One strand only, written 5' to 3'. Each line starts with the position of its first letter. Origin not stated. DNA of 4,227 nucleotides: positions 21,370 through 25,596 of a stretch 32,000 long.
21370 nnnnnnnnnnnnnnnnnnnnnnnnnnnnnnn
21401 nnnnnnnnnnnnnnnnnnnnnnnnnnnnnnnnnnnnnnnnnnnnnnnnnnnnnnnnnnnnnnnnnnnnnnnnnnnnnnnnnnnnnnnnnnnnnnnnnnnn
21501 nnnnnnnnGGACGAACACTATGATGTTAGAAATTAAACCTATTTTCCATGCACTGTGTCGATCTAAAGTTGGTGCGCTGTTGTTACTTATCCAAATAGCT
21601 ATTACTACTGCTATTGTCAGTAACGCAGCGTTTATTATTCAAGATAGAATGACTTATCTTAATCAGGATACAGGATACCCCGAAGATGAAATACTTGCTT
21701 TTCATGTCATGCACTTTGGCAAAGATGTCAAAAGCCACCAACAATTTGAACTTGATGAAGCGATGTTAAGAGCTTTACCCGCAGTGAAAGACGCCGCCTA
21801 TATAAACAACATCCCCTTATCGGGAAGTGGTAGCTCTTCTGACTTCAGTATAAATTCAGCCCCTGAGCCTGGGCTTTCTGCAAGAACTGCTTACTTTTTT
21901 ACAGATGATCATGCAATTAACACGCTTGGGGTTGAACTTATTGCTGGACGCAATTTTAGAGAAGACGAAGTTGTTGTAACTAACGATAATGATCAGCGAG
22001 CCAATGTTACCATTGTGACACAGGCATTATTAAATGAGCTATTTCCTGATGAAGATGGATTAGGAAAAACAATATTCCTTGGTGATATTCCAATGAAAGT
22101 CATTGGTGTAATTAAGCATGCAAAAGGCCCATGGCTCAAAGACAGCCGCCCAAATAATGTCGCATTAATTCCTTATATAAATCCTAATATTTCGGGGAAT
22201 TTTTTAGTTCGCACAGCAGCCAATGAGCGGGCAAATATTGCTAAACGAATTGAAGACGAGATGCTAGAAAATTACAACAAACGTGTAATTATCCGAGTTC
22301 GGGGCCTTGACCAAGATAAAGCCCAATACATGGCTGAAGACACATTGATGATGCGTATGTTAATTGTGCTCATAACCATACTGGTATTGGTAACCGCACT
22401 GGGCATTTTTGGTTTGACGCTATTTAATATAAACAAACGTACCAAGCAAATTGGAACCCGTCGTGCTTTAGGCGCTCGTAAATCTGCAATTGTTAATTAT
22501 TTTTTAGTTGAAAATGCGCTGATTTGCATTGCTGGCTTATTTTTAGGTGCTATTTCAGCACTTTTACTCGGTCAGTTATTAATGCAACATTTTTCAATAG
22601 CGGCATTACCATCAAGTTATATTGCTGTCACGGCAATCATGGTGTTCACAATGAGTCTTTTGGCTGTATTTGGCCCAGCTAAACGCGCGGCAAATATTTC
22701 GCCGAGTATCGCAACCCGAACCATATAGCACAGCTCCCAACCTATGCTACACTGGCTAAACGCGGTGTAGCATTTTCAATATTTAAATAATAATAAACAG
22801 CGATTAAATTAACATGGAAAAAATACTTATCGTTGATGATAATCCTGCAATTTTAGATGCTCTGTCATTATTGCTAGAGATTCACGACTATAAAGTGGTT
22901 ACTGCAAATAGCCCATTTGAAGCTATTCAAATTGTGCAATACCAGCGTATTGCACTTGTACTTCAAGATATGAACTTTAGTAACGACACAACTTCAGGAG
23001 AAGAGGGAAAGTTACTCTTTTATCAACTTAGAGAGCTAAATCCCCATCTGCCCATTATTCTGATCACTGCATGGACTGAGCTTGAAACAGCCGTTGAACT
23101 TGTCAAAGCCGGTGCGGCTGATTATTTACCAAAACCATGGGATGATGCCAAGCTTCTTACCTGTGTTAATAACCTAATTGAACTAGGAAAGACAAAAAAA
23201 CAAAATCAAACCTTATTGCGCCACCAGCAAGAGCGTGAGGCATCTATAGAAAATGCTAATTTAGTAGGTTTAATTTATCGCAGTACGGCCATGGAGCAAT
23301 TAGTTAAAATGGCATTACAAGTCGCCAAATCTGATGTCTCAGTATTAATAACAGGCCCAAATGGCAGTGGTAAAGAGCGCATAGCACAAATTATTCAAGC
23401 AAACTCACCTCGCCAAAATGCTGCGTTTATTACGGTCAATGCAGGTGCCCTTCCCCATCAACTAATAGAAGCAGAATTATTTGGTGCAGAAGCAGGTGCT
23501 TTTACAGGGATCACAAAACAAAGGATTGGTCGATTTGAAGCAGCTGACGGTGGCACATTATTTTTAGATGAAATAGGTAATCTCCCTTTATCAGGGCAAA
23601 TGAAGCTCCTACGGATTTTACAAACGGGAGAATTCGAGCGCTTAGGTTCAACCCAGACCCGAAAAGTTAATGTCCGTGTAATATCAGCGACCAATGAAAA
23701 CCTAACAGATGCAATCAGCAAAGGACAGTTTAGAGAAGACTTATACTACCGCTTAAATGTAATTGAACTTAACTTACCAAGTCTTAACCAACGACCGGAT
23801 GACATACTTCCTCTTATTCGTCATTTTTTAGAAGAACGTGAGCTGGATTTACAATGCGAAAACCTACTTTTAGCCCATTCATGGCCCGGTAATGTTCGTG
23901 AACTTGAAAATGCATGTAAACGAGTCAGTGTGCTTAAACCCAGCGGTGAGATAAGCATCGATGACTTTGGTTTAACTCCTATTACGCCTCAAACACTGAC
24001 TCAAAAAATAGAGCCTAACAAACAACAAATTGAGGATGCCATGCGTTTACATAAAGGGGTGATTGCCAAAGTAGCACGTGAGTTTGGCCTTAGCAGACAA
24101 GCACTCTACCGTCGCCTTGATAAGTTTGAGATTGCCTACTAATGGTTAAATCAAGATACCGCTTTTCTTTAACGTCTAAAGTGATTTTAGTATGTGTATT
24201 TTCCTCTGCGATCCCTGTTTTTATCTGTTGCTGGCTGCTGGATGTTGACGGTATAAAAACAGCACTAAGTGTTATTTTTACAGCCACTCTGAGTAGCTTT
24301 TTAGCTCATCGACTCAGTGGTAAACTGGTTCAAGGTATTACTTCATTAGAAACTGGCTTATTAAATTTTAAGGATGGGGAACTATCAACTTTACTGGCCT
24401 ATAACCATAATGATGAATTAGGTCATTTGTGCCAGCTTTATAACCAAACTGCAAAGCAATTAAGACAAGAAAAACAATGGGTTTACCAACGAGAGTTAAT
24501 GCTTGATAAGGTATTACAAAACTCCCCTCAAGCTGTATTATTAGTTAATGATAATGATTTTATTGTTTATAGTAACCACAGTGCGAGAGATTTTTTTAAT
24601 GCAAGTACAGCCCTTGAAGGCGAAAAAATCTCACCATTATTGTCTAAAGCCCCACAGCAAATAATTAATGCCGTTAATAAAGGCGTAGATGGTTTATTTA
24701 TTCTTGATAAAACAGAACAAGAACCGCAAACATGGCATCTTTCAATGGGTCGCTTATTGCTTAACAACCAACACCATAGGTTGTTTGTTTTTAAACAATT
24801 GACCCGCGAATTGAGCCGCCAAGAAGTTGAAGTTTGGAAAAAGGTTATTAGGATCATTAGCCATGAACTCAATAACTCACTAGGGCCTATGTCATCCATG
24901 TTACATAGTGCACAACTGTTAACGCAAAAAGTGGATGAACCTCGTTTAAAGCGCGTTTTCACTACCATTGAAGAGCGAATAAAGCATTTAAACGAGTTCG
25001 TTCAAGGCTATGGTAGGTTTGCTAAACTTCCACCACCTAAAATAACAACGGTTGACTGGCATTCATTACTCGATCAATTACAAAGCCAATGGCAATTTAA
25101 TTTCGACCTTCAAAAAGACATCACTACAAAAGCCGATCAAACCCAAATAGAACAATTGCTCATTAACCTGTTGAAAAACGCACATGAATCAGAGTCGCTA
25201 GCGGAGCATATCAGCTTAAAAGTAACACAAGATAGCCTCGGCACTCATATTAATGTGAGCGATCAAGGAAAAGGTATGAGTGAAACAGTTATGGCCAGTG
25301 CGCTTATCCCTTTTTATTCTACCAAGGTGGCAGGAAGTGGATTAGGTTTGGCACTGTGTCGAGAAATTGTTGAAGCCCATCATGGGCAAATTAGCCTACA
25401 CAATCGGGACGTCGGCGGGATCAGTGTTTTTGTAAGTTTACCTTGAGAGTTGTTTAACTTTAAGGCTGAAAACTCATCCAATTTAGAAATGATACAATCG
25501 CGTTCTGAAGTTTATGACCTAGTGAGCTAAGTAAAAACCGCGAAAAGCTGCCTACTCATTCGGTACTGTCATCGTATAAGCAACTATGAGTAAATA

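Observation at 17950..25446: Self-contained sigma-54 / two-component-controlled MacB-type ABC efflux cassette with a split ATPase and two paralogous permeases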

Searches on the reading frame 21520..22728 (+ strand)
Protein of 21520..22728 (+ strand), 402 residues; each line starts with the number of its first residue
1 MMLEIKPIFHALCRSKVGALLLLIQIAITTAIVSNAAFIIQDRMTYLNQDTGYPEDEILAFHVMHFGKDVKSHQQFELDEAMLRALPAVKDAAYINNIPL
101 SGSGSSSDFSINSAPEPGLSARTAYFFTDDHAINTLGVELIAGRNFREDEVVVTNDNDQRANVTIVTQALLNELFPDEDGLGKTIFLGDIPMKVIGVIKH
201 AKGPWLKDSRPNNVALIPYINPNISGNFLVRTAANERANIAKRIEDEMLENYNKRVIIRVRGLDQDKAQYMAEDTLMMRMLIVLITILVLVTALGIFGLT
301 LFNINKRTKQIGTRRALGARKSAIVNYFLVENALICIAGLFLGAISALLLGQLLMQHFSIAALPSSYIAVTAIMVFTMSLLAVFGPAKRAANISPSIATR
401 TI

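Call 3: search_protein_families(library=pfam, proteins=[window:21520-22728:+])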
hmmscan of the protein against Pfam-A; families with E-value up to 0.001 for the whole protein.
window:21520-22728:+ (402 aa): 2 families
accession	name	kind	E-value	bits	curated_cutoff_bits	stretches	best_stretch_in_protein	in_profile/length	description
PF02687.27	FtsX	-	2.7e-16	60.2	25.5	1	282-395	1-120/120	FtsX-like permease C-terminal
PF12704.14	MacB_PCD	-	1.2e-11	45.7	27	1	62-237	48-196/207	MacB-like periplasmic core domain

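Call 6: search_protein_families(library=ncbifam, proteins=[window:21520-22728:+])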
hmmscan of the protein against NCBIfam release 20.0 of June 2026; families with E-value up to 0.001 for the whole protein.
window:21520-22728:+ (402 aa): 7 families
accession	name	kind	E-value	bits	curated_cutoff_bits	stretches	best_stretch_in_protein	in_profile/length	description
TIGR03434.1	ADOP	subfamily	1e-56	192.5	622.3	1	14-400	412-801/803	ADOP family duplicated permease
NF007826.0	PRK10535.1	equivalog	5.5e-19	67.9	966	1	143-395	381-641/648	macrolide ABC transporter ATP-binding protein/permease MacB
NF038008.1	ABC_perm_DarB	equivalog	1.7e-14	52.7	700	1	17-383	411-767/777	darobactin export ABC transporter permease subunit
NF008357.0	PRK11146.1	exception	8.1e-07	28.2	439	1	241-396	234-408/414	lipoprotein-releasing ABC transporter permease subunit LolE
TIGR02213.1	lolE_release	exception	7.5e-06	25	540.35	1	241-396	231-405/411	lipoprotein-releasing ABC transporter permease subunit LolE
TIGR02212.1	lolCE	equivalog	0.00017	20.7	362.45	1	267-399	255-408/411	lipoprotein-releasing ABC transporter permease subunit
NF038347.1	FtsX_Gpos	exception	0.00096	18.6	225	0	250-381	146-272/296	permease-like cell division protein FtsX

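Call 39: search_solved_structures(query=window:21520-22728:+, max_evalue=0.01)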
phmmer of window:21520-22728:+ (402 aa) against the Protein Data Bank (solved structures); distinct sequences matched with E-value up to 0.01: 7.
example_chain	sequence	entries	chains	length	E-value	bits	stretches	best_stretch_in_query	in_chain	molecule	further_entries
5lil_A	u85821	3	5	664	1.3e-23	86.8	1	132-398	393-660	Macrolide export ATP-binding/permease protein MacB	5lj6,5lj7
5gko_A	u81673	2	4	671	3.6e-20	75.5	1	158-398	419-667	Macrolide export ATP-binding/permease protein MacB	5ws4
5nik_J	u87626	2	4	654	2.2e-16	63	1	142-396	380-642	Macrolide export ATP-binding/permease protein MacB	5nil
5xu1_M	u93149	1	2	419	1e-09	41.1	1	137-399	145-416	ABC transporter permeae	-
9o9x_C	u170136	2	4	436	3.4e-07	32.8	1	193-349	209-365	ABC transporter permease YtrF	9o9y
7w78_B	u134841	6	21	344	7.2e-05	25.1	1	249-398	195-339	Putative ABC transport system integral membrane protein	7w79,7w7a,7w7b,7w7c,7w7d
3ftj_A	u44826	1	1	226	0.00075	21.8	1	141-202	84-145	Macrolide export ATP-binding/permease protein macB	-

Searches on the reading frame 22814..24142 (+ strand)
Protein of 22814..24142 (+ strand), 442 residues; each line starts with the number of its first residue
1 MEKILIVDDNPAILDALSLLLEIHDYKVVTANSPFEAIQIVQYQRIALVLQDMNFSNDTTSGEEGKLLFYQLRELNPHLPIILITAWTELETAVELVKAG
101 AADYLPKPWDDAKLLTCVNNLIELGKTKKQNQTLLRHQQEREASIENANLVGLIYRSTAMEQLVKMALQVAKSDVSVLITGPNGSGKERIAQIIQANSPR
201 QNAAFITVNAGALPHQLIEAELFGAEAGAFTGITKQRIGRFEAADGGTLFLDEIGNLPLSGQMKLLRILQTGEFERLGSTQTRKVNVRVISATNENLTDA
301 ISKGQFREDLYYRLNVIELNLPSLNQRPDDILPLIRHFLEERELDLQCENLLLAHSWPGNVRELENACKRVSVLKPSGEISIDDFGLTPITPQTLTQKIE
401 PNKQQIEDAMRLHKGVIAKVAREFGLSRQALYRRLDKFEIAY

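Call 3: search_protein_families(library=pfam, proteins=[window:22814-24142:+])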
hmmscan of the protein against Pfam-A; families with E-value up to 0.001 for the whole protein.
window:22814-24142:+ (442 aa): 7 families
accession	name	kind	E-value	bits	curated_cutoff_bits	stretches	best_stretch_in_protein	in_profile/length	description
PF00158.32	Sigma54_activat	-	2.9e-67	226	20.2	1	154-319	2-167/168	Sigma-54 interaction domain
PF00072.30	Response_reg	-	2.8e-23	82.6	30.2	1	4-118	1-110/111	Response regulator receiver domain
PF14532.12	Sigma54_activ_2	-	1.2e-18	68.1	25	1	156-324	3-138/138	Sigma-54 interaction domain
PF25601.1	AAA_lid_14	-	3.4e-14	52.8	27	1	326-385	2-70/87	AAA+ ATPase lid domain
PF02954.25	HTH_8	-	4.6e-10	39.5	22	1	403-438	7-42/42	Bacterial regulatory protein, Fis family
PF07728.20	AAA_5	-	5.3e-07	30.2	22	1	177-296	2-124/139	AAA domain (dynein-related subfamily)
PF13191.12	AAA_16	-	0.0009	20.2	32.6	0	153-213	2-63/167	AAA ATPase domain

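Call 6: search_protein_families(library=ncbifam, proteins=[window:22814-24142:+])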
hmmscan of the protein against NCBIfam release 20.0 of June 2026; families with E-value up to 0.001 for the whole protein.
window:22814-24142:+ (442 aa): 96 families (the best 25 are shown)
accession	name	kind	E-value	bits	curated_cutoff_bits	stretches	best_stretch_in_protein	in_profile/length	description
TIGR01818.1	ntrC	equivalog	2.3e-106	356.4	558.6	1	4-434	1-421/463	nitrogen regulation protein NR(I)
TIGR02915.1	PEP_resp_reg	equivalog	1.4e-99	333.9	502.6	1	4-440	1-444/445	PEP-CTERM-box response regulator transcription factor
NF008469.0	PRK11361.1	equivalog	2.4e-97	326.5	714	1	2-420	5-425/461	acetoacetate metabolism transcriptional regulator AtoC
TIGR01817.1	nifA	equivalog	5e-91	306.1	528.85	1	125-389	170-442/534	nif-specific transcriptional activator NifA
NF011695.0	PRK15115.1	equivalog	7.7e-90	301.8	763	1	3-439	8-437/445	two-component system response regulator GlrR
NF051870.1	NAssimRespRegNtrX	equivalog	2.3e-87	293.8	600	1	1-420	1-405/452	nitrogen assimilation response regulator NtrX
NF007689.0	PRK10365.1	equivalog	1.1e-86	291.4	760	1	3-435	7-439/441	sigma-54-dependent response regulator transcription factor ZraR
NF008176.1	PRK10923.1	equivalog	3.1e-86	289.8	620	1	3-386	5-382/469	nitrogen regulation protein NR(I)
NF041946.1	LuxO_transreg_Vib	equivalog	4.6e-84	282.8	800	1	26-383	21-374/463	quorum-sensing sigma-54 dependent transcriptional regulator LuxO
NF041552.1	TF_PrdR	equivalog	8.1e-83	278.7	795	1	123-438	243-576/577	sigma-54 dependent transcriptional regulator PrdR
NF003451.0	PRK05022.1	equivalog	1.1e-82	278.5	476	1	119-398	160-442/512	nitric oxide reductase transcriptional regulator NorR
NF050807.1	TransRegFlbDCaul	equivalog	1.6e-82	277.7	750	1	77-414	69-391/454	sigma-54-dependent transcriptional regulator FlbD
NF038308.1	RNA_repair_RtcR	equivalog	3.7e-81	273.6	650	1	77-392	110-439/530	RNA repair transcriptional activator RtcR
NF049963.1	RespRegFlgRCampy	domain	1.8e-79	267.6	750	1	4-440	3-429/429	fla regulon two-component system response regulator FlgR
TIGR02329.1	propionate_PrpR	equivalog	4e-72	243.5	499.2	1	119-436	180-525/526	propionate catabolism operon regulatory protein PrpR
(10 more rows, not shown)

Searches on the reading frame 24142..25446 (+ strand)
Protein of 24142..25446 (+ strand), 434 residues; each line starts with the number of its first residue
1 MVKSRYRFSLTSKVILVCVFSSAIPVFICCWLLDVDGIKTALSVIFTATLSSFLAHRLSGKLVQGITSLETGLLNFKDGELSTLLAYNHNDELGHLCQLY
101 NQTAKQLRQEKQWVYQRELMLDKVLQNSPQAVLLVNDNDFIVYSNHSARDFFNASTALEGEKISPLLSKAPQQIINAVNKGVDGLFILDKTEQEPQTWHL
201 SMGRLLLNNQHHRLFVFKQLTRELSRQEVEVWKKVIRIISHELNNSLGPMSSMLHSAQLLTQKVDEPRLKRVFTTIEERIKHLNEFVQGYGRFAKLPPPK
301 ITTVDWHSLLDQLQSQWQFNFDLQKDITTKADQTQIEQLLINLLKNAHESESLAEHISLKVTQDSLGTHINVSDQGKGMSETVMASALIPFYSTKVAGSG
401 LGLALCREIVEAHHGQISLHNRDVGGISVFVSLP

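Call 3: search_protein_families(library=pfam, proteins=[window:24142-25446:+])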
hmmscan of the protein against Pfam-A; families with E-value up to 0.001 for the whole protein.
window:24142-25446:+ (434 aa): 3 families
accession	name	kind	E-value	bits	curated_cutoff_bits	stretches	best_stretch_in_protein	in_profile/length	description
PF02518.31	HATPase_c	-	6.5e-18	65.6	26.4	1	332-434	2-108/111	Histidine kinase-, DNA gyrase B-, and HSP90-like ATPase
PF00512.31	HisKA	-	0.00069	20.1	26.9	0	234-288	4-55/66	His Kinase A (phospho-acceptor) domain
PF13581.12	HATPase_c_2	-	0.00088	19.7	27.4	0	340-413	40-112/127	Histidine kinase-like ATPase domain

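Call 6: search_protein_families(library=ncbifam, proteins=[window:24142-25446:+])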
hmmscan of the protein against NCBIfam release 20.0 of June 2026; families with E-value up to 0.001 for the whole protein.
window:24142-25446:+ (434 aa): 70 families (the best 25 are shown)
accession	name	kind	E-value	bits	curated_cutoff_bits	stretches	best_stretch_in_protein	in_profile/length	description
NF008468.0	PRK11360.1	equivalog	3.2e-36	124.9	646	1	41-434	198-607/616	two-component system sensor histidine kinase AtoS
NF046044.1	PnpS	equivalog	3.6e-27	95.4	400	1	76-434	12-390/390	two-component system histidine kinase PnpS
NF033092.0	HK_WalK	equivalog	4.8e-26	91.5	725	2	315-434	467-593/594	cell wall metabolism sensor histidine kinase WalK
TIGR02966.1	phoR_proteo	equivalog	3.1e-23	82.3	334.2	1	120-422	7-322/333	phosphate regulon sensor histidine kinase PhoR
NF041777.1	sens_FixL_Rhizob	equivalog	1.4e-21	76.7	850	1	317-434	361-480/485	sensor protein FixL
NF012163.2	BaeS_SmeS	equivalog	1.5e-21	76.9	500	2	234-434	242-457/457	sensor histidine kinase efflux regulator BaeS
NF007837.0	PRK10549.1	equivalog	3.7e-21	75.4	603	2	315-434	332-457/466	envelope stress sensor histidine kinase BaeS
NF053867.1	SprKinKinDBac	equivalog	3.9e-21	75.1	775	1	233-434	287-496/500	sporulation kinase KinD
NF008312.0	PRK11100.1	equivalog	4.4e-21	75.3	356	1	233-433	257-472/477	two-component system sensor histidine kinase CreC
NF047794.1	HisKinPtgB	equivalog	2.7e-20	72.2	1000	1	238-419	448-639/656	two-component system sensor histidine kinase PgtB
TIGR02916.1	PEP_his_kin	equivalog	4.7e-20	71.7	300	1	180-434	421-679/679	XrtA/PEP-CTERM system histidine kinase PrsK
NF007688.0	PRK10364.1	equivalog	4.1e-18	65.4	479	1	320-434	335-450/460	two-component system sensor histidine kinase ZraS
NF047874.1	MASE3_PAS_HK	subfamily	2.8e-17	62.7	560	2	326-434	510-624/655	MASE3 domain-containing sensor histidine kinase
NF047497.1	HK_LIC_12097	equivalog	6.2e-17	61.4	500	1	236-423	154-355/367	LIC_12097 family sensor histidine kinase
NF040750.1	tetrathio_HK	equivalog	1.2e-16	60.3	750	1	310-422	431-541/555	tetrathionate respiration histidine kinase TtrS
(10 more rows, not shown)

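Call 48: search_protein_families(library=pfam, proteins=[window:24142-25446:+], max_evalue=5)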
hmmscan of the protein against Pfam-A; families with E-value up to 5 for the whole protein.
window:24142-25446:+ (434 aa): 9 families
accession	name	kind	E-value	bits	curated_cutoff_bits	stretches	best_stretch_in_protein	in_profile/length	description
PF02518.31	HATPase_c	-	6.5e-18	65.6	26.4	1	332-434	2-108/111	Histidine kinase-, DNA gyrase B-, and HSP90-like ATPase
PF00512.31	HisKA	-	0.00069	20.1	26.9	1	234-288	4-55/66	His Kinase A (phospho-acceptor) domain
PF13581.12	HATPase_c_2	-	0.00088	19.7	27.4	1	340-413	40-112/127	Histidine kinase-like ATPase domain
PF00672.30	HAMP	-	0.0011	19.7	25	1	58-109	2-53/53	HAMP domain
PF00989.32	PAS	-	0.0017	18.8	22.6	1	120-155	2-37/113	PAS fold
PF14501.12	HATPase_c_5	-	0.0041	17.4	22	1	335-423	5-92/102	GHKL domain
PF13589.12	HATPase_c_3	-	0.012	16.1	25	1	336-388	3-54/137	Histidine kinase-, DNA gyrase B-, and HSP90-like ATPase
PF13188.13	PAS_8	-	0.035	14.4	21.8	1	122-167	4-47/65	PAS domain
PF19191.5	HEF_HK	-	0.25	12.3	24.1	1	236-285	6-53/67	HEF_HK domain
